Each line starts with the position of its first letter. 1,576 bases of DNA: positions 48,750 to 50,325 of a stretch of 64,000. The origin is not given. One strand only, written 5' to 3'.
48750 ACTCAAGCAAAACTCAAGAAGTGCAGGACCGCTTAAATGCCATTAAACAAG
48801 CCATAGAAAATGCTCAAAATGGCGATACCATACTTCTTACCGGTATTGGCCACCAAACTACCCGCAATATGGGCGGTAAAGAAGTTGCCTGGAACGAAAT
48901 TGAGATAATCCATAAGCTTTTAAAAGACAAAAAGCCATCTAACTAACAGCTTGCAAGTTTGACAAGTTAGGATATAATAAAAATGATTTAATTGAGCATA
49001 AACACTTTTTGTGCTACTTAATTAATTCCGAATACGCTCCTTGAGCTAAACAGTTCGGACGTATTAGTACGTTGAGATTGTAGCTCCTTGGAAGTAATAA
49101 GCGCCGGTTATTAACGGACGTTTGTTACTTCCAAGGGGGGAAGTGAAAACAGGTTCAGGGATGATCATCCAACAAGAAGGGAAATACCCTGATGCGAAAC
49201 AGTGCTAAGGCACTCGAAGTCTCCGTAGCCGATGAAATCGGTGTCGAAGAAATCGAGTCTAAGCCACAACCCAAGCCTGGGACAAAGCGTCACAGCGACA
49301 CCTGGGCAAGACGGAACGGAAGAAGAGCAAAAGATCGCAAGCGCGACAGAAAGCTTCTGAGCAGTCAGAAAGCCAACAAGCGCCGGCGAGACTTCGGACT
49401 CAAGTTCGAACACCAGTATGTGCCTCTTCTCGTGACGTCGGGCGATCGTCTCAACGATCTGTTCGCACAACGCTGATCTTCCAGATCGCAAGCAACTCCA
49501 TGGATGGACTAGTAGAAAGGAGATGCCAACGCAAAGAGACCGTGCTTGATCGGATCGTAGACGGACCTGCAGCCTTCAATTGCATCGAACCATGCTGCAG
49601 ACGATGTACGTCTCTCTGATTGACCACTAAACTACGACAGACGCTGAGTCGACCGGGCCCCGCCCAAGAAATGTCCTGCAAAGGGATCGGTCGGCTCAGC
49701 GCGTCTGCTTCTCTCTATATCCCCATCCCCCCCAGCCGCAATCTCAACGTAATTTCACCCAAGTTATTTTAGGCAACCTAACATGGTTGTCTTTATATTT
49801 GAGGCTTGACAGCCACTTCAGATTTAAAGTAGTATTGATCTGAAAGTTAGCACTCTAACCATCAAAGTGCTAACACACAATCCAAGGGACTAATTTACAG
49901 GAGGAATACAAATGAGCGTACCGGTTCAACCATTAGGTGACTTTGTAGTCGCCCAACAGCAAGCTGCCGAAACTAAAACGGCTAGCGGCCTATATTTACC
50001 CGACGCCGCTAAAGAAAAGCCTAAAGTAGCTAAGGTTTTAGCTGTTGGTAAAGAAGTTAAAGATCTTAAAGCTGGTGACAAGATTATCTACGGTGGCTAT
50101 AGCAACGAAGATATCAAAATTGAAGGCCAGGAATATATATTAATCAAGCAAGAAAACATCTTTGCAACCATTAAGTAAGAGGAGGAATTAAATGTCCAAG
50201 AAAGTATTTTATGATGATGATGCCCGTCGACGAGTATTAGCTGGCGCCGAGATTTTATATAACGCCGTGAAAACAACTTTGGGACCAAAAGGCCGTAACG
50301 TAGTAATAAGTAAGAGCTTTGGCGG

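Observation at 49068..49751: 684-bp GC-enriched, inverted-repeat-bounded, hairpin-dense element between murE and the groESL promoter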

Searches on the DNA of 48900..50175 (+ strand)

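Call 4: search_rna_families(source=window, start=48900, end=49950, threshold=evalue, max_evalue=10, show_alignments=2)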
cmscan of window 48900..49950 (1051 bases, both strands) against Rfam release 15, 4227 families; matches with E-value up to 10: 3.
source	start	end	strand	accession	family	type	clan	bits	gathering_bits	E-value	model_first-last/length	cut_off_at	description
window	48924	49049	-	RF01775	RsaOG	Gene; sRNA;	-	19.8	50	2.5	1-147/147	no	RNA S.aureus Orsay G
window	49638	49707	+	RF03930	mir-1909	Gene; miRNA;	-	17.7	80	1.5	1-72/72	no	mir-1909 microRNA precursor family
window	49083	49139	+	RF03800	mir-4477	Gene; miRNA;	-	16.1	74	6.8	1-81/81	no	mir-4477 microRNA precursor family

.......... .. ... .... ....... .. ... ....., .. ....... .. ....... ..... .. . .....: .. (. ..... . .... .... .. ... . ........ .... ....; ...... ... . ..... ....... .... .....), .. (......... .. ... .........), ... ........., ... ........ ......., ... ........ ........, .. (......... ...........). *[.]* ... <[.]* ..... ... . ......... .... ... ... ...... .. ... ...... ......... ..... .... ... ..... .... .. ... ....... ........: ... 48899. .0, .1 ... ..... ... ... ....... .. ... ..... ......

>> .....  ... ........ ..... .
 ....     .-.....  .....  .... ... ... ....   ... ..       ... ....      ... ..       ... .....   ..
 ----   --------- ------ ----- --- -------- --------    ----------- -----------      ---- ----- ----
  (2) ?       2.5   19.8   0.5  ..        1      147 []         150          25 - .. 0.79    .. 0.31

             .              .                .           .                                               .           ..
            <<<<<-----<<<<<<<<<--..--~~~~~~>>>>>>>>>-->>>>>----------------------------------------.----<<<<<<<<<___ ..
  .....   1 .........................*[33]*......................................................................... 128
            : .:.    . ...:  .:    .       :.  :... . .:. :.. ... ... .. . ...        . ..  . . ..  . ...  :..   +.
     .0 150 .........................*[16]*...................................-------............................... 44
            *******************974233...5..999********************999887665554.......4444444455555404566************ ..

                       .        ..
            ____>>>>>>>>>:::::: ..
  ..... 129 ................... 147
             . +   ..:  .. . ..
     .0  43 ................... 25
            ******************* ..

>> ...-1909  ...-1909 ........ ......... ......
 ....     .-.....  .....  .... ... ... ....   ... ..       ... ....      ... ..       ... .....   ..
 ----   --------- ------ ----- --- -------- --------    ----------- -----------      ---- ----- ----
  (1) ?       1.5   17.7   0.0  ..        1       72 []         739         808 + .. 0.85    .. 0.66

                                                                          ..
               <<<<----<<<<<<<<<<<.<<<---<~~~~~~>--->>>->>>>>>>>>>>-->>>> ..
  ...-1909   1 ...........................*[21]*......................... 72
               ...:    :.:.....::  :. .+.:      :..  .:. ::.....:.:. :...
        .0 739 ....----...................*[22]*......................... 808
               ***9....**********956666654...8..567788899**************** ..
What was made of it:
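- On Known large structured RNA classes in Rfam 15 (ROOL, GOLLD, OLE, RNase P, tmRNA, group I/II introns, HEARO, ribozymes): At E <= 10 over 48900-49950 there were only three noise hits: two microRNA models on the hairpins and RsaOG in the flank (call 4).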

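Call 11: search_dna_similar(query=window:49068-49751:+, collection=phages, mode=distant, max_evalue=0.01)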
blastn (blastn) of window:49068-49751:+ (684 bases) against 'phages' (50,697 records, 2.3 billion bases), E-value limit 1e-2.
No match.

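Call 12: search_dna_similar(query=window:49068-49751:+, collection=plasmids, mode=distant, max_evalue=0.01)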
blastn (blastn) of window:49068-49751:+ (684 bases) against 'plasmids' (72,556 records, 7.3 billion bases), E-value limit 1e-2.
No match.
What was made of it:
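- Tried and rejected: blastn was run against phages and plasmids (calls 11, 12).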

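Call 27: search_rna_families(sources=[L001, L002, L003, L004, L005, L006, L007, L008, L009], threshold=gathering)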
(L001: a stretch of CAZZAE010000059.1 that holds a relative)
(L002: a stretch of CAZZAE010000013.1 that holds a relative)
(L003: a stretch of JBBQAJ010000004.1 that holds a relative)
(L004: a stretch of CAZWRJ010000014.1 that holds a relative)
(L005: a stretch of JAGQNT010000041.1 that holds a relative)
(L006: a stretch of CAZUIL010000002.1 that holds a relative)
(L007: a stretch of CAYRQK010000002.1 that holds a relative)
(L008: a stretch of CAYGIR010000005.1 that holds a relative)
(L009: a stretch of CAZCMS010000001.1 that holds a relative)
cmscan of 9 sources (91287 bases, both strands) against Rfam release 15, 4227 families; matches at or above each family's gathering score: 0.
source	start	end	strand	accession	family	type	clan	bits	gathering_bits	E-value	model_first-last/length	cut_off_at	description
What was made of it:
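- Tried and rejected: It also gave nothing in nine related loci (call 27).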

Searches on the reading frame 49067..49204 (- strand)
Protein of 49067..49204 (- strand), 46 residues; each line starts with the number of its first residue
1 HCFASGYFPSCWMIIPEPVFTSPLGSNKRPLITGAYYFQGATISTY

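Call 68: search_protein_families(library=pfam, proteins=[window:49067-49204:-], max_evalue=1)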
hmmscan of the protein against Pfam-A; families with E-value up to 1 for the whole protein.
seq(46 aa): 0 families

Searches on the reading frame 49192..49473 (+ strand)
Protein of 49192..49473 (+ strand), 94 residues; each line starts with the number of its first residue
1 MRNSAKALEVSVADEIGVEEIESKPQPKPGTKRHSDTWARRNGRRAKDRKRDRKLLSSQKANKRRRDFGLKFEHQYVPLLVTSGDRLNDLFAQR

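Call 20: find_homologous_proteins(query=window:49192-49473:+, max_evalue=0.01)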
Query window:49192-49473:+ (94 aa): 1 proteins with E <= 0.01 among 2 candidates.
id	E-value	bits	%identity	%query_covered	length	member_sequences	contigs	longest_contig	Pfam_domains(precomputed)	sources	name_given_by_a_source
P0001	1.9e-54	199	100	100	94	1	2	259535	-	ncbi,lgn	-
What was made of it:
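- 49192..49476 (+): 94-aa ORF called as a gene in public assemblies. It is an orphan and probably not translated into a conserved protein. It finds only itself in the 5.8-billion-cluster search (call 20).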

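Call 23: find_encoding_contigs(protein=P0001, flank=10000, max_places=6)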
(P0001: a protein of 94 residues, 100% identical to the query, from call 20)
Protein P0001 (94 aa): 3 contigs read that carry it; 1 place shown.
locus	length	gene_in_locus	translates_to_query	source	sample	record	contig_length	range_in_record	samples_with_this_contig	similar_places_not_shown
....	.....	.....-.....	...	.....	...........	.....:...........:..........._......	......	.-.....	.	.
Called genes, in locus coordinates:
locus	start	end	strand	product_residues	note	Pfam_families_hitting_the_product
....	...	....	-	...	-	-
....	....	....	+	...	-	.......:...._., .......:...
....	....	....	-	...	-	-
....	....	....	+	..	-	-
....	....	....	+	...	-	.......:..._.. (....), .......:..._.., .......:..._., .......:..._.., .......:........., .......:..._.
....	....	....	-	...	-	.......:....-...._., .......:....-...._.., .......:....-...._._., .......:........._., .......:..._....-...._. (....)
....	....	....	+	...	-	-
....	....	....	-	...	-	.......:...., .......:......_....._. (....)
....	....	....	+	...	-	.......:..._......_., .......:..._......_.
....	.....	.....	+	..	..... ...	-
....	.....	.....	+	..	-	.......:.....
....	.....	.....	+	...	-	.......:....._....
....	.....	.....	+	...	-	-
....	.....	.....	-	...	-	-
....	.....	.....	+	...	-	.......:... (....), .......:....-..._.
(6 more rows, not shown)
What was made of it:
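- Public gene callers called it as a gene (calls 20, 23).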

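Call 24: search_protein_families(library=pfam, proteins=[window:49192-49473:+], max_evalue=10)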
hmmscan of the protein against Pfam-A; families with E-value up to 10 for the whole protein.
window:49192-49473:+ (94 aa): 0 families

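Call 25: search_protein_families(library=phrogs, proteins=[window:49192-49473:+], max_evalue=10)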
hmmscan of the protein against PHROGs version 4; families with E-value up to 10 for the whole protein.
window:49192-49473:+ (94 aa): 0 families
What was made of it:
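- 49192..49476 (+): No Pfam or PHROGs match (calls 24, 25).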

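Call 41: find_related_loci(query=window:49192-49473:+, collection=viral_contigs, flank=5000)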
Query window:49192-49473:+ (94 aa) in viral_contigs; peptide patterns used: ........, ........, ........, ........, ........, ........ (x = any residue, [..] = any of these).
10 stretches matched a pattern, but none encodes a relative of the query by tblastn (E <= 1e-3).

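Call 43: find_related_loci(query=window:49192-49473:+, collection=metagenome_contigs, flank=6000)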
Query window:49192-49473:+ (94 aa) in metagenome_contigs; peptide patterns used: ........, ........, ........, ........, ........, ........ (x = any residue, [..] = any of these).
471 stretches matched a pattern, but none encodes a relative of the query by tblastn (E <= 1e-3).

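Call 56: search_protein_representatives(protein=window:49192-49473:+)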
Query: 94 residues. Proteins with E-value up to 0.001 (for the whole library): 2; up to 1e-10: 1; up to 1e-30: 1. The best 2 are listed.
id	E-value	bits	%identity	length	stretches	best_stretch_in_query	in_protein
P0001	6.2e-55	198.7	100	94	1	1-94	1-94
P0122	3.4e-05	39.9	38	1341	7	14-45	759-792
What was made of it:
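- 49192..49476 (+): The phmmer search of 1.84 billion representatives gives only itself plus one low-complexity hit (call 56).
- It has no relative among 1.84 billion representatives other than one low-complexity hit (call 56).
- Tried and rejected: The 94-aa ORF matched only itself in the 5.8-billion-cluster search and in the phmmer search of 1.84 billion representatives (calls 20, 56).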

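Call 57: list_cluster_members(proteins=[P0001, P0002])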
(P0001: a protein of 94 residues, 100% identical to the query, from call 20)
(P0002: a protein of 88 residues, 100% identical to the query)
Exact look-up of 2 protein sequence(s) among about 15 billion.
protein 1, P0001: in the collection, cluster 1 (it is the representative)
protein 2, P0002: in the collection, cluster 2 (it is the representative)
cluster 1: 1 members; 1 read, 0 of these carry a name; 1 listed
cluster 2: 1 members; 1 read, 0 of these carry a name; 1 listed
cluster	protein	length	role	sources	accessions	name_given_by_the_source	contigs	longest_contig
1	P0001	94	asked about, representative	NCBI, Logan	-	-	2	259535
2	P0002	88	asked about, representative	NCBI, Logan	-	-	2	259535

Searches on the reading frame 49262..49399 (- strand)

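Call 68: search_protein_families(library=pfam, proteins=[window:49262-49399:-], max_evalue=1)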
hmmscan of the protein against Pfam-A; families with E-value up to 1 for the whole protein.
seq(46 aa): 1 family
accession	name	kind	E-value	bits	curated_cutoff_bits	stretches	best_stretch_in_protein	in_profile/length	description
PF16503.10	zn-ribbon_14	-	0.14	12.1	34.9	1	13-24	10-21/32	Zinc-ribbon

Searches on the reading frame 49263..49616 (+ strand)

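Call 68: search_protein_families(library=pfam, proteins=[window:49263-49616:+], max_evalue=1)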
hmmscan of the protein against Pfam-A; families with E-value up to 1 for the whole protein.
seq(118 aa): 1 family
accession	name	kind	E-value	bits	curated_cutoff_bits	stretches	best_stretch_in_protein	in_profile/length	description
PF21116.3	EF-hand_Zip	-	0.15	13.1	27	1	13-59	32-78/110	Zip protein EF-hand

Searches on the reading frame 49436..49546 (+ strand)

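Call 68: search_protein_families(library=pfam, proteins=[window:49436-49546:+], max_evalue=1)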
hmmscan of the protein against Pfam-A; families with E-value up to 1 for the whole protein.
seq(37 aa): 1 family
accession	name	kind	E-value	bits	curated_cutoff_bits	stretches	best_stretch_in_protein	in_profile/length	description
PF18499.6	Cue1_U7BR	-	0.016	15.6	27.4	1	6-31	14-39/52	Ubc7p-binding region of Cue1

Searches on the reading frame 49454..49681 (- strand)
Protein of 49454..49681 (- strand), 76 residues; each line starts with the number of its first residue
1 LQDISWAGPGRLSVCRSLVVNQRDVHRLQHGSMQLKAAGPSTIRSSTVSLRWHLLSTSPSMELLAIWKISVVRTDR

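Call 24: search_protein_families(library=pfam, proteins=[window:49454-49681:-], max_evalue=10)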
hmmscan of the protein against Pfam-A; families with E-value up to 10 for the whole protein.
window:49454-49681:- (76 aa): 1 family
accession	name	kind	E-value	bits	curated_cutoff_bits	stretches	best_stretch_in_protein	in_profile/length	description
PF20806.3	Integrin_A_Ig_3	-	0.16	11.8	23.6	1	23-72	28-76/222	Integrin alpha Ig-like domain 3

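Call 25: search_protein_families(library=phrogs, proteins=[window:49454-49681:-], max_evalue=10)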
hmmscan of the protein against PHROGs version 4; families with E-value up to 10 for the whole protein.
window:49454-49681:- (76 aa): 0 families

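Call 42: find_related_loci(query=window:49454-49681:-, collection=viral_contigs, flank=5000)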
Query window:49454-49681:- (76 aa) in viral_contigs; peptide patterns used: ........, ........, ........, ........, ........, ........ (x = any residue, [..] = any of these).
24 stretches matched a pattern, but none encodes a relative of the query by tblastn (E <= 1e-3).
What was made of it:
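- Tried and rejected: Back-translated ORF seeds were searched in IMG/VR and the metagenomes (calls 41-43).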
